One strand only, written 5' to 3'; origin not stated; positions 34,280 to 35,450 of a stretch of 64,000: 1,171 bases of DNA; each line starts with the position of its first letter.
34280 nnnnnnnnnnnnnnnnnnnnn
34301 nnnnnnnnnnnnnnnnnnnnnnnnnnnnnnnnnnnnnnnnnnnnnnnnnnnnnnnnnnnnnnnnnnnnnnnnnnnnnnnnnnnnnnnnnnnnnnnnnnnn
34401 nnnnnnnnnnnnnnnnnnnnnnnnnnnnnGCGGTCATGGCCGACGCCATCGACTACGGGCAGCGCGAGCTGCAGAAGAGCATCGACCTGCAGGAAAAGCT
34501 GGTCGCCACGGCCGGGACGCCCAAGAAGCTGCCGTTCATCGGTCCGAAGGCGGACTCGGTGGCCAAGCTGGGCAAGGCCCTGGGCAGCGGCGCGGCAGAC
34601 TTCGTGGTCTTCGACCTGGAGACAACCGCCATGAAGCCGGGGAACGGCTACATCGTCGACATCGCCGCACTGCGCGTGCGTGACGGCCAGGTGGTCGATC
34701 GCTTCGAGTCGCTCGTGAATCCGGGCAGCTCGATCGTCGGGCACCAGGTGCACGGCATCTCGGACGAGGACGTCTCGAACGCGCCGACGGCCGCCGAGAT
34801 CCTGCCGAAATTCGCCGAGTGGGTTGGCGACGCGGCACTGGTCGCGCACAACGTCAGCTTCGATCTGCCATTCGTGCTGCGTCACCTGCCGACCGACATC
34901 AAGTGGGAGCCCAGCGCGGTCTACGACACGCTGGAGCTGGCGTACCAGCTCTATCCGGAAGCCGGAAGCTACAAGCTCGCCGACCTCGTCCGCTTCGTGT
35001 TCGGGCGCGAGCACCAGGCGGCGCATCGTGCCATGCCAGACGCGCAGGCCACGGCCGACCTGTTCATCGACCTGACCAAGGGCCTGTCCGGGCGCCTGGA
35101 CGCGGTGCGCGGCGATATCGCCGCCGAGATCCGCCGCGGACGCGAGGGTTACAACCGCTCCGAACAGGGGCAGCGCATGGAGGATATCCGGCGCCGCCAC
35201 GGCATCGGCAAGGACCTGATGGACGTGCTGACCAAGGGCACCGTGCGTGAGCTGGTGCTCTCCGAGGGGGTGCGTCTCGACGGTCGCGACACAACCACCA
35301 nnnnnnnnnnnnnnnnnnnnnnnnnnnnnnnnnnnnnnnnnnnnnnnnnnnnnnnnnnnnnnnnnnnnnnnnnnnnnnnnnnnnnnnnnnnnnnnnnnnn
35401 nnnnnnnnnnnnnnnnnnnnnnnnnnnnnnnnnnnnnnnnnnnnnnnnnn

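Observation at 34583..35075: PNPase carrying an embedded, apparently catalytically complete DEDDh (DnaQ / RNase T / Orn-like) exonuclease domain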

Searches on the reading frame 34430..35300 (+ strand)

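Call 5: find_homologous_proteins(query=window:34430-35300:+, max_evalue=0.00001)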
Query window:34430-35300:+ (290 aa): 123 proteins with E <= 0.00001 among 4164 candidates; the best 120 are listed.
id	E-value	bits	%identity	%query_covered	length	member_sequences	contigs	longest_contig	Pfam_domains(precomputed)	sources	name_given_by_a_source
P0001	1.0e-123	430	80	82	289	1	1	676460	PF00929.32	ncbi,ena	-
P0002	2.1e-120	419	76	86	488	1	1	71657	PF00929.32,PF03725.21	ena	-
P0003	6.1e-119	414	78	81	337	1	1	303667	PF00929.32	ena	-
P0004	5.9e-116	405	71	87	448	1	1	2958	PF00929.32,PF03725.21,PF01138.28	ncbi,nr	ncbi:MAG: polyribonucleotide nucleotidyltransferase, partial [Solirubrobacterales bacterium]|nr:poly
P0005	4.9e-107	375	77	74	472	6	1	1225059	PF00929.32,PF03725.21,PF01138.28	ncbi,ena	-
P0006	1.8e-97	344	58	100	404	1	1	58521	PF00929.32,PF03725.21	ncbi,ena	-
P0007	4.2e-95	336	73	69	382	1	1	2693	PF00929.32,PF03725.21,PF01138.28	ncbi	ncbi:MAG: exonuclease domain-containing protein, partial [Candidatus Limnocylindria bacterium]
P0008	1.6e-94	334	71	78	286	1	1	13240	PF00929.32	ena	-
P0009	2.2e-94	334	75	69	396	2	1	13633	PF00929.32,PF03725.21,PF01138.28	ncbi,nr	ncbi:MAG: exonuclease domain-containing protein, partial [Chloroflexota bacterium]|nr:exonuclease do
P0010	1.8e-81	291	77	59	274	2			PF00929.32,PF03725.21,PF01138.28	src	-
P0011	2.7e-81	291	78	59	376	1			PF00929.32,PF03725.21,PF01138.28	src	-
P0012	3.7e-81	290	60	90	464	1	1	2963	PF00929.32,PF03725.21,PF01138.28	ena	-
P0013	2.0e-78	281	79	54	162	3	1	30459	PF00929.32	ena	-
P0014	4.2e-73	264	70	57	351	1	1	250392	PF00929.32,PF01138.28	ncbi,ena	-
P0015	1.0e-68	250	78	51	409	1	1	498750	PF00929.32,PF03725.21,PF01138.28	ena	-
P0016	2.0e-67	245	51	89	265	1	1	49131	PF00929.32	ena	-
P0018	1.1e-63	233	80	49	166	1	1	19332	PF00929.32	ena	-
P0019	1.1e-61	227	80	46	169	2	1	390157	PF00929.32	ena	-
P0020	8.5e-54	201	77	42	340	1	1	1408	PF00929.32,PF03725.21,PF01138.28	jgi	-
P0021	1.2e-53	200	81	41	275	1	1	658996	PF00929.32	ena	-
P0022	6.3e-53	198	82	41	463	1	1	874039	PF00929.32,PF03725.21,PF01138.28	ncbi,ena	-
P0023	7.1e-50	188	83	38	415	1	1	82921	PF00929.32,PF03725.21,PF01138.28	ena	-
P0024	8.3e-49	184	66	44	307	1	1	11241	PF00929.32,PF01138.28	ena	-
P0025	3.7e-48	182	71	43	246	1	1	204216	PF00929.32,PF03725.21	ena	-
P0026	3.8e-45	172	79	38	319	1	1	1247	PF00929.32,PF03725.21,PF01138.28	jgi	jgi:polyribonucleotide nucleotidyltransferase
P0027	1.4e-43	167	83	35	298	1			PF00929.32,PF03725.21,PF01138.28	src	-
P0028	1.4e-43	167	57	50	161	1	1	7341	PF00929.32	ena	-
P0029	2.0e-42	163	82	34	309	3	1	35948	PF00929.32,PF03725.21,PF01138.28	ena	-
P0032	2.5e-41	160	65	37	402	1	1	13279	PF00929.32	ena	-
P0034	1.5e-39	154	71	37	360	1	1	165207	PF00929.32,PF03725.21,PF01138.28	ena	-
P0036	2.4e-36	143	60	46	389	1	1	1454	PF00929.32,PF12225.14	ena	-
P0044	3.1e-28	117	74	28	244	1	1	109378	PF03726.20,PF01138.28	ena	-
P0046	4.4e-27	113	43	57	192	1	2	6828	PF00929.32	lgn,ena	-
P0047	6.6e-27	112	42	57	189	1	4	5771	PF00929.32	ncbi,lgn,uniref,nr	ncbi:3'-5' exonuclease [Deinococcus sp.]|uniref:3'-5' exonuclease n=1 Tax=Deinococcus sp. TaxID=4747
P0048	1.4e-24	105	42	54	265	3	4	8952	PF00929.32,PF16473.12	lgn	-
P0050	1.1e-23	102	41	55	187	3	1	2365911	PF00929.32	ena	-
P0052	3.3e-23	100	39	57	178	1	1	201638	PF00929.32,PF16473.12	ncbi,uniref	ncbi:3'-5' exonuclease [Deinococcus sp. YIM 134068]|uniref:3'-5' exonuclease n=1 Tax=Deinococcus lic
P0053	9.0e-23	99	38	57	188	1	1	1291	PF00929.32,PF13482.13,PF03104.26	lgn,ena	-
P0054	9.1e-22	96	36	62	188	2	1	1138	PF00929.32,PF13482.13,PF03104.26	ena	-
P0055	8.8e-21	92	41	55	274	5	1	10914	PF00929.32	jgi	-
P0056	1.5e-20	92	38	57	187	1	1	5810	PF00929.32,PF13482.13,PF03104.26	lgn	-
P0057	2.9e-20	91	39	52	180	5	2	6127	PF00929.32,PF13482.13,PF16473.12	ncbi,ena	-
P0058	4.4e-20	90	36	58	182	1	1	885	PF00929.32,PF13482.13,PF03104.26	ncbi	-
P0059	5.2e-20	90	40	55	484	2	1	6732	PF00929.32,PF01541.31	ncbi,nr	ncbi:MAG: GIY-YIG nuclease family protein, partial [Actinobacteria bacterium]|nr:GIY-YIG nuclease fa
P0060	8.8e-20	89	40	51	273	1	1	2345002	PF00929.32,PF13280.13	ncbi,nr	ncbi:MAG: WYL domain-containing protein [Candidatus Coatesbacteria bacterium]|nr:MAG: WYL domain-con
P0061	2.4e-19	88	34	55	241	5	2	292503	PF00929.32,PF13482.13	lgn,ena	-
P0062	4.4e-19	87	42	60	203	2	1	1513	PF00929.32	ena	-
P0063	1.7e-18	85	38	54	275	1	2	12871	PF00929.32,PF13280.13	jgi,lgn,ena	jgi:DNA polymerase III epsilon subunit family exonuclease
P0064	2.4e-18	84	32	63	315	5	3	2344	PF00929.32,PF13482.13,PF05154.22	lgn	-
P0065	2.4e-18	84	36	56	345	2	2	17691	PF00929.32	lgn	-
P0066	2.8e-18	84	30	64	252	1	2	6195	PF00929.32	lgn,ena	-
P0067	3.3e-18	84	35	57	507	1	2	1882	PF00929.32,PF13482.13,PF16473.12,PF21762.4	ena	-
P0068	3.4e-18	84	30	74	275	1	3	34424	PF00929.32,PF16473.12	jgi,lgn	jgi:DNA polymerase-3 subunit alpha (Gram-positive type)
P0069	3.7e-18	84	35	55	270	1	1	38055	PF00929.32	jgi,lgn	jgi:DNA polymerase III epsilon subunit family exonuclease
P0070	7.1e-18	83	37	54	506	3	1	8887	PF00929.32,PF16473.12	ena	-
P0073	4.8e-17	80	38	54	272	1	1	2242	PF00929.32,PF13280.13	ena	-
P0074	7.4e-17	79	31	63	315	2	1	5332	PF00929.32,PF13482.13,PF05154.22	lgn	-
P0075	9.3e-17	79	33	56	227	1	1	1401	PF00929.32,PF13482.13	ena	-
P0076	9.6e-17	79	35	54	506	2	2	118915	PF00929.32,PF13482.13,PF16473.12,PF21762.4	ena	-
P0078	5.7e-16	77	31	57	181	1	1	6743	PF00929.32,PF13482.13,PF03104.26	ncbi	-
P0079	9.8e-16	76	42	46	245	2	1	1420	PF00929.32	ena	-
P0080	2.9e-14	71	38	40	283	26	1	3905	PF00929.32,PF21762.4,PF20600.4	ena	-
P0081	1.8e-13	68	31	60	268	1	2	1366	PF00929.32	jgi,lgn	-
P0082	2.3e-13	68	34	55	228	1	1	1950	PF00929.32,PF16473.12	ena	-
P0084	1.0e-12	66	39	40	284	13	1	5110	PF00929.32,PF20600.4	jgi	-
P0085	1.4e-12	65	34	56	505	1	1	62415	PF00929.32,PF01336.32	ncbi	-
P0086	2.0e-12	65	35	57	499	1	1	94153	PF00929.32,PF01336.32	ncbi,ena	-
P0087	2.1e-12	65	35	56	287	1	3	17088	PF00929.32,PF13280.13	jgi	-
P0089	1.6e-11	62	33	52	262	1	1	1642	PF00929.32,PF20600.4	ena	-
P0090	2.3e-11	61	33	54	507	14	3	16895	PF00929.32,PF13482.13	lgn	-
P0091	2.3e-11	61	37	57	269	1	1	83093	PF00929.32,PF20600.4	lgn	-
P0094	7.7e-11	60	36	58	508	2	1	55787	PF00929.32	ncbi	-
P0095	2.3e-10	58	33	53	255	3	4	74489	PF00929.32,PF16473.12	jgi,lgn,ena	-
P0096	4.5e-10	57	37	40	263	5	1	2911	PF00929.32,PF21762.4,PF20600.4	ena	-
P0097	4.8e-10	57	32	58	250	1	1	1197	PF00929.32,PF16473.12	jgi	jgi:hypothetical protein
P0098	7.2e-10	57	36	40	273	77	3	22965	PF00929.32,PF20600.4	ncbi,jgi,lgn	jgi:DNA polymerase-3 subunit epsilon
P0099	6.9e-9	53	34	51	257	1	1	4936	PF00929.32,PF13482.13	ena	-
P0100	7.1e-9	53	34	52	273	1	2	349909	PF00929.32,PF20600.4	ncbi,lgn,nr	ncbi:3'-5' exonuclease [bacterium]|nr:3'-5' exonuclease [bacterium]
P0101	8.8e-9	53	32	62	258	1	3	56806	PF00929.32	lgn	-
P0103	1.2e-8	53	29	68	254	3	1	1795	PF00929.32,PF20600.4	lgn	-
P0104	1.7e-8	52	31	59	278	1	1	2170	PF00929.32,PF20600.4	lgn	-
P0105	1.8e-8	52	32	55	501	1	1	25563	PF00929.32,PF01336.32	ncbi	-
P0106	2.6e-8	51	28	56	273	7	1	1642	PF00929.32,PF20600.4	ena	-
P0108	2.8e-8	51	33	61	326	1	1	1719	PF00929.32,PF00533.34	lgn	-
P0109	3.5e-8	51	30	62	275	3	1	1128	PF00929.32,PF20600.4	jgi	jgi:DNA polymerase III subunit epsilon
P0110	4.0e-8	51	31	60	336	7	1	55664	PF00929.32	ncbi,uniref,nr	ncbi:exonuclease domain-containing protein [Arthrobacter sp. HY1533]|uniref:exonuclease domain-conta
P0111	6.5e-8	50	32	53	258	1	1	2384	PF00929.32,PF13482.13,PF20600.4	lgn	-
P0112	8.0e-8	50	31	53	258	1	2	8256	PF00929.32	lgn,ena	-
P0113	8.8e-8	50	30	53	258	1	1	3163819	PF00929.32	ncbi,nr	ncbi:exonuclease domain-containing protein [Croceiramulus getboli]|nr:3'-5' exonuclease [Flavobacter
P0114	1.2e-7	49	32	53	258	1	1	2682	PF00929.32,PF13482.13,PF20600.4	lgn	-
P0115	4.3e-7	47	31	56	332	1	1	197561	PF00929.32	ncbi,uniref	ncbi:exonuclease domain-containing protein [Specibacter sp. NPDC057265]|uniref:exonuclease domain-co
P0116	5.4e-7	47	32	55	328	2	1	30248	PF00929.32,PF00533.34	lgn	-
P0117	1.1e-6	46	30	54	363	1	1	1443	PF00929.32,PF00533.34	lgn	-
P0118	1.3e-6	46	32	56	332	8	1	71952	PF00929.32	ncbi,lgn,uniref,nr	ncbi:exonuclease domain-containing protein [Arthrobacter sp.]|uniref:exonuclease domain-containing p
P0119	1.5e-6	46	28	68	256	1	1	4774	PF00929.32,PF20600.4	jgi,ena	-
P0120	1.8e-6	45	33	46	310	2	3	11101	PF00929.32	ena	-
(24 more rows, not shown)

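Call 7: find_related_loci(query=window:34430-35300:+, collection=genome_contigs, flank=4000)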
Query window:34430-35300:+ (290 aa) in genome_contigs; peptide patterns used: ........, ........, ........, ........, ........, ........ (x = any residue, [..] = any of these).
67 stretches matched a pattern; 7 encode a relative of the query (tblastn E <= 1e-3); 7 distinct loci.
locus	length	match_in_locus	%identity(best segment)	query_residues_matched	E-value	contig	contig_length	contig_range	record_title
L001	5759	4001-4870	85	1-290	7e-170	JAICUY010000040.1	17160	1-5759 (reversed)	MAG: Steroidobacteraceae bacterium isolate HEB_FP_1_bin.9 k141_633716_length_17160_cov_11.0000, whole genome shotgun seq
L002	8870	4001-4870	79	1-290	2e-161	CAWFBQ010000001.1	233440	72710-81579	MAG: uncultured Chloroflexia bacterium isolate MFD02416.bin.1.124 genome assembly, contig: contig_106049, whole genome s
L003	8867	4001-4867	79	2-290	3e-160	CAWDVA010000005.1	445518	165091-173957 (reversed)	MAG: uncultured Chloroflexia bacterium isolate MFD05684.bin.1.348 genome assembly, contig: contig_19514, whole genome sh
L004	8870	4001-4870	79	1-290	8e-160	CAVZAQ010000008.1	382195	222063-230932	MAG: uncultured Chloroflexia bacterium isolate MFD01721.bin.3.65 genome assembly, contig: contig_30498, whole genome sho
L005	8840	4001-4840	79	1-280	5e-153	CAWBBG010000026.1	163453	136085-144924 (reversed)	MAG: uncultured Chloroflexia bacterium isolate MFD02923.bin.2.22 genome assembly, contig: contig_8371, whole genome shot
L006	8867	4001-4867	78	1-290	1e-153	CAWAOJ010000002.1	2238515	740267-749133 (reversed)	MAG: uncultured Chloroflexia bacterium isolate MFD01721.bin.1.375 genome assembly, contig: contig_2995, whole genome sho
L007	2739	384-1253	76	1-290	9e-157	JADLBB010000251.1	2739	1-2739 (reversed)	MAG: Chloroflexota bacterium isolate SJ146 c_000001275863, whole genome shotgun sequence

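Call 8: find_encoding_contigs(protein=P0005, flank=4000, max_places=3)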
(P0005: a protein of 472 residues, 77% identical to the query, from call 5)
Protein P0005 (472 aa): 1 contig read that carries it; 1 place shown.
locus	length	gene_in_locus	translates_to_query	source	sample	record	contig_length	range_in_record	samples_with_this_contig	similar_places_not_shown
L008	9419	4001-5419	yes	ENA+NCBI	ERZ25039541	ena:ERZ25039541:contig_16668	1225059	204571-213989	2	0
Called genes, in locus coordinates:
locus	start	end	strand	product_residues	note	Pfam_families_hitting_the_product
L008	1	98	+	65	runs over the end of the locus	PF02033:RBFA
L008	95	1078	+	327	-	PF01368:DHH, PF02272:DHHA1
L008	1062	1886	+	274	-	PF01509:TruB_N, PF16198:TruB_C_2 (weak)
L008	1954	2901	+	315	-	PF06574:FAD_syn, PF01687:Flavokinase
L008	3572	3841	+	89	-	PF00312:Ribosomal_S15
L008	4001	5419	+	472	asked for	PF01138:RNase_PH, PF03725:RNase_PH_C, PF00929:RNase_T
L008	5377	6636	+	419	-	PF01138:RNase_PH, PF03725:RNase_PH_C (weak), PF00013:KH_1, PF00575:S1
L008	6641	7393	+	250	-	PF03167:UDG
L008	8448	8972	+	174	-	PF07521:RMMBL, PF17770:RNase_J_C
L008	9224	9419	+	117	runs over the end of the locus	-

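Call 20: search_protein_representatives(protein=window:34430-35300:+)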
Query: 290 residues. Proteins with E-value up to 0.001 (for the whole library): 28447; up to 1e-10: 11232; up to 1e-30: 25. The best 150 are listed.
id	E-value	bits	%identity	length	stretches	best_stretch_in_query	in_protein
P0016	6.4e-68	245.3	78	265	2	3-113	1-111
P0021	3.9e-54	200.1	76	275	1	3-133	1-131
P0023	2.2e-50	187.7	83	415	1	2-112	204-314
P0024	2.7e-49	184.2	66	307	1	121-249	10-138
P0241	8.7e-48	179.3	38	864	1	2-287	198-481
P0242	2.7e-47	177.6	39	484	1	2-274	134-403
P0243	5.0e-47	176.8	43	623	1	55-289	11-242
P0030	4.1e-42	160.6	71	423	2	2-67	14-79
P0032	8.0e-42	159.7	59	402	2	3-150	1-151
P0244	5.4e-39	150.4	34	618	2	49-212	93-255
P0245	2.8e-38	148.1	45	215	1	34-241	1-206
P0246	2.2e-37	145.1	74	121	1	3-99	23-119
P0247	4.2e-37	144.2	47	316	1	101-290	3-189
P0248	9.8e-37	143.0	34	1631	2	58-219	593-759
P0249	9.9e-37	143.0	44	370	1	9-191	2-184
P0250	2.9e-36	141.5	30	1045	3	44-219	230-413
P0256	7.4e-33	130.3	41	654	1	75-287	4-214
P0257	1.4e-31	126.1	34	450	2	29-287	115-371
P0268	4.4e-29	117.9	30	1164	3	55-217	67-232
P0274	4.3e-28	114.7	41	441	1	2-149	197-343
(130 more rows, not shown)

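Call 22: search_protein_families(library=pfam, proteins=[P0241, P0242, P0243, P0244, P0248, P0250, P0256, P0257, P0268, P0274], max_evalue=0.001)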
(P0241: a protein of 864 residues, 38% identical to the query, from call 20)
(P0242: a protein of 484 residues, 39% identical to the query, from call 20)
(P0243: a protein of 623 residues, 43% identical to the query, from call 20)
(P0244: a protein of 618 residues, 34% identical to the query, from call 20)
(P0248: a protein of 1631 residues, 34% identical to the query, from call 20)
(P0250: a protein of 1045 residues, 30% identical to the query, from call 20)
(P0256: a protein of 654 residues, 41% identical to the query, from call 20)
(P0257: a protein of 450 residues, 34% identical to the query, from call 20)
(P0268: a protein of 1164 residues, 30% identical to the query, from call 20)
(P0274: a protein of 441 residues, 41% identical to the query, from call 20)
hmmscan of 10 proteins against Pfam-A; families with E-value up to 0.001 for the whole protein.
P0241 (864 aa): 6 families
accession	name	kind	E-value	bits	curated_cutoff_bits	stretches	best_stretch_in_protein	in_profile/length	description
PF01138.27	RNase_PH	-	2.2e-52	177.3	25.5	2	484-617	1-130/130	3' exoribonuclease family, domain 1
PF00929.31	RNase_T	-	1.1e-26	94.7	24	1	254-408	1-164/164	Exonuclease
PF03725.20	RNase_PH_C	-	2e-21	76.1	20.8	1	145-209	1-67/67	3' exoribonuclease family, domain 2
PF00575.29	S1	-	9.7e-16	58.4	22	1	781-852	2-74/74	S1 RNA binding domain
PF00013.35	KH_1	-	2.8e-11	43.4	21.5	1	718-775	2-65/66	KH domain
PF21762.3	DEDDh_C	-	0.00041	21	27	1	327-409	105-186/188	DNA polymerase III subunit epsilon-like, C-terminal domain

P0242 (484 aa): 3 families
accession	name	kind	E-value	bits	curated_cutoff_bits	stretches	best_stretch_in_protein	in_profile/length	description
PF00929.31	RNase_T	-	8.6e-29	101.6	24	1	191-342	1-163/164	Exonuclease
PF03725.20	RNase_PH_C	-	1e-15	57.9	20.8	1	81-145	1-67/67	3' exoribonuclease family, domain 2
PF01138.27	RNase_PH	-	8.4e-12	46.1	25.5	1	2-78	59-130/130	3' exoribonuclease family, domain 1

P0243 (623 aa): 8 families
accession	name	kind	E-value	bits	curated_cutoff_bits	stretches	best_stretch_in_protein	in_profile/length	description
PF01138.27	RNase_PH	-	2.6e-28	99.5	25.5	1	243-376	1-130/130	3' exoribonuclease family, domain 1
PF00929.31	RNase_T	-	1.5e-24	87.9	24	1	15-167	1-164/164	Exonuclease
PF00575.29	S1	-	2.9e-18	66.4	22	1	540-611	2-74/74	S1 RNA binding domain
PF00013.35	KH_1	-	2.3e-11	43.7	21.5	1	477-534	2-65/66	KH domain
PF16473.11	Rv2179c-like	-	6.3e-05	23.2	27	1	15-166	3-172/177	3'-5' exoribonuclease Rv2179c-like domain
PF07650.23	KH_2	-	6.6e-05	23.1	22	1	474-518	24-68/78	KH domain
PF03725.20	RNase_PH_C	-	6.8e-05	23.2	20.8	1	380-449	2-66/67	3' exoribonuclease family, domain 2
PF21762.3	DEDDh_C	-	0.00059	20.5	27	0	90-168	107-186/188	DNA polymerase III subunit epsilon-like, C-terminal domain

P0244 (618 aa): 4 families
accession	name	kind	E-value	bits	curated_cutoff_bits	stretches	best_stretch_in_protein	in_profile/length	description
PF00929.31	RNase_T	-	2.7e-63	213.9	24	2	103-254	1-163/164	Exonuclease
PF03104.25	DNA_pol_B_exo1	-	1.4e-07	31.6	23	1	290-408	48-180/242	DNA polymerase family B, exonuclease domain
PF00533.33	BRCT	-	2.7e-07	31.1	21.3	1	524-611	3-77/78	BRCA1 C Terminus (BRCT) domain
PF13482.12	RNase_H_2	-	7.6e-07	29.7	22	0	105-235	3-114/165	RNase_H superfamily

P0248 (1631 aa): 10 families
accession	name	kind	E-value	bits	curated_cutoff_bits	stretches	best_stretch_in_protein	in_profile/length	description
PF00929.31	RNase_T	-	7.9e-71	238.3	24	2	594-752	1-164/164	Exonuclease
PF07733.18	DNA_pol3_alpha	-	1.2e-60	205.7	23.9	2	1012-1197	4-143/260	Bacterial DNA polymerase III alpha NTPase domain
PF02811.25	PHP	-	2.7e-22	80.3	26.4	2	306-394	1-71/164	PHP domain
PF17657.6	DNA_pol3_finger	-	5.1e-19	68.6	22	1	1288-1425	2-149/166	Bacterial DNA polymerase III alpha subunit finger domain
PF14579.12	HHH_6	-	3.1e-11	43.8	25.6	1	1542-1627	1-88/90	Helix-hairpin-helix motif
PF13482.12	RNase_H_2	-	1.3e-09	38.7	22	1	401-515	3-98/165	RNase_H superfamily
PF21762.3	DEDDh_C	-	1.6e-06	28.9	27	0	473-558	104-188/188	DNA polymerase III subunit epsilon-like, C-terminal domain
PF01612.26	DNA_pol_A_exo1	-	1.9e-06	28.2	23.6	0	455-546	63-140/173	3'-5' exonuclease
PF01336.31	tRNA_anti-codon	-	0.00033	21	27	1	206-287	2-72/75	OB-fold nucleic acid binding domain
PF12836.13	HHH_3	-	0.0007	20.1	27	0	1573-1608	19-55/65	Helix-hairpin-helix motif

P0250 (1045 aa): 5 families
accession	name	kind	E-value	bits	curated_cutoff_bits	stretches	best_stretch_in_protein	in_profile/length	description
PF00929.31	RNase_T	-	6.9e-88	293.8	24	3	10-164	1-161/164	Exonuclease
PF16473.11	Rv2179c-like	-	2.2e-10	41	27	0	475-631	3-172/177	3'-5' exoribonuclease Rv2179c-like domain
PF02151.25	UVR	-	2.7e-07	30.6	21.5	1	873-905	3-35/36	UvrB/uvrC motif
PF13482.12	RNase_H_2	-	3.9e-06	27.3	22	0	12-60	3-50/165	RNase_H superfamily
PF01541.30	GIY-YIG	-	1.3e-05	25.8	22.6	1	683-755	2-73/78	GIY-YIG catalytic domain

P0256 (654 aa): 5 families
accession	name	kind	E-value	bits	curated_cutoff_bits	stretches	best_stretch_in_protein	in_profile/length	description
PF01138.27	RNase_PH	-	7.2e-26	91.6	25.5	1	217-350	1-130/130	3' exoribonuclease family, domain 1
PF00929.31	RNase_T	-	3.6e-15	57.3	24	1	4-119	18-143/164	Exonuclease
PF00013.35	KH_1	-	1.5e-12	47.5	21.5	1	451-508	2-65/66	KH domain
PF07650.23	KH_2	-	3.5e-05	24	22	1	449-492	25-68/78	KH domain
PF03725.20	RNase_PH_C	-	0.00042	20.6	20.8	1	354-423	2-66/67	3' exoribonuclease family, domain 2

P0257 (450 aa): 2 families
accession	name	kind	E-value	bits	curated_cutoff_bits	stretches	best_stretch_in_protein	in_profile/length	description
PF00929.31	RNase_T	-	6.4e-19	69.5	24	1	145-296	1-163/164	Exonuclease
PF01138.27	RNase_PH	-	9.9e-11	42.6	25.5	1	374-444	1-67/130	3' exoribonuclease family, domain 1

P0268 (1164 aa): 8 families
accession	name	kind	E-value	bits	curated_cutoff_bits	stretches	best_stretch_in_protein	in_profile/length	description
PF00929.31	RNase_T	-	2.2e-51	175.1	24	2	71-227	1-164/164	Exonuclease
PF13307.12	Helicase_C_2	-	1.8e-44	152.2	25.3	1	981-1143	2-168/170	Helicase C-terminal domain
PF00270.35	DEAD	-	1e-10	42.1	26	1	490-545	6-62/167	DEAD/DEAH box helicase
PF13482.12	RNase_H_2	-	7e-06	26.5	22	0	72-209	2-116/165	RNase_H superfamily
PF21762.3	DEDDh_C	-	0.00017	22.2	27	1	149-228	107-186/188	DNA polymerase III subunit epsilon-like, C-terminal domain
PF04851.21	ResIII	-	0.00017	22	22.5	0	480-544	3-69/164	Type III restriction enzyme, res subunit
PF00271.37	Helicase_C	-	0.00045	20.9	23.5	0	979-1057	5-83/110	Helicase conserved C-terminal domain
PF06733.21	DEAD_2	-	0.00076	19.6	21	0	652-705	111-166/172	DEAD_2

P0274 (441 aa): 3 families
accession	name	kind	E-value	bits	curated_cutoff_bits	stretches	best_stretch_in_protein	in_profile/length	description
PF01138.27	RNase_PH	-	3.4e-22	79.7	25.5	1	11-141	2-130/130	3' exoribonuclease family, domain 1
PF03725.20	RNase_PH_C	-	3.2e-18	65.9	20.8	1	144-208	1-67/67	3' exoribonuclease family, domain 2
PF00929.31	RNase_T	-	1.7e-15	58.4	24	1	253-346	1-102/164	Exonuclease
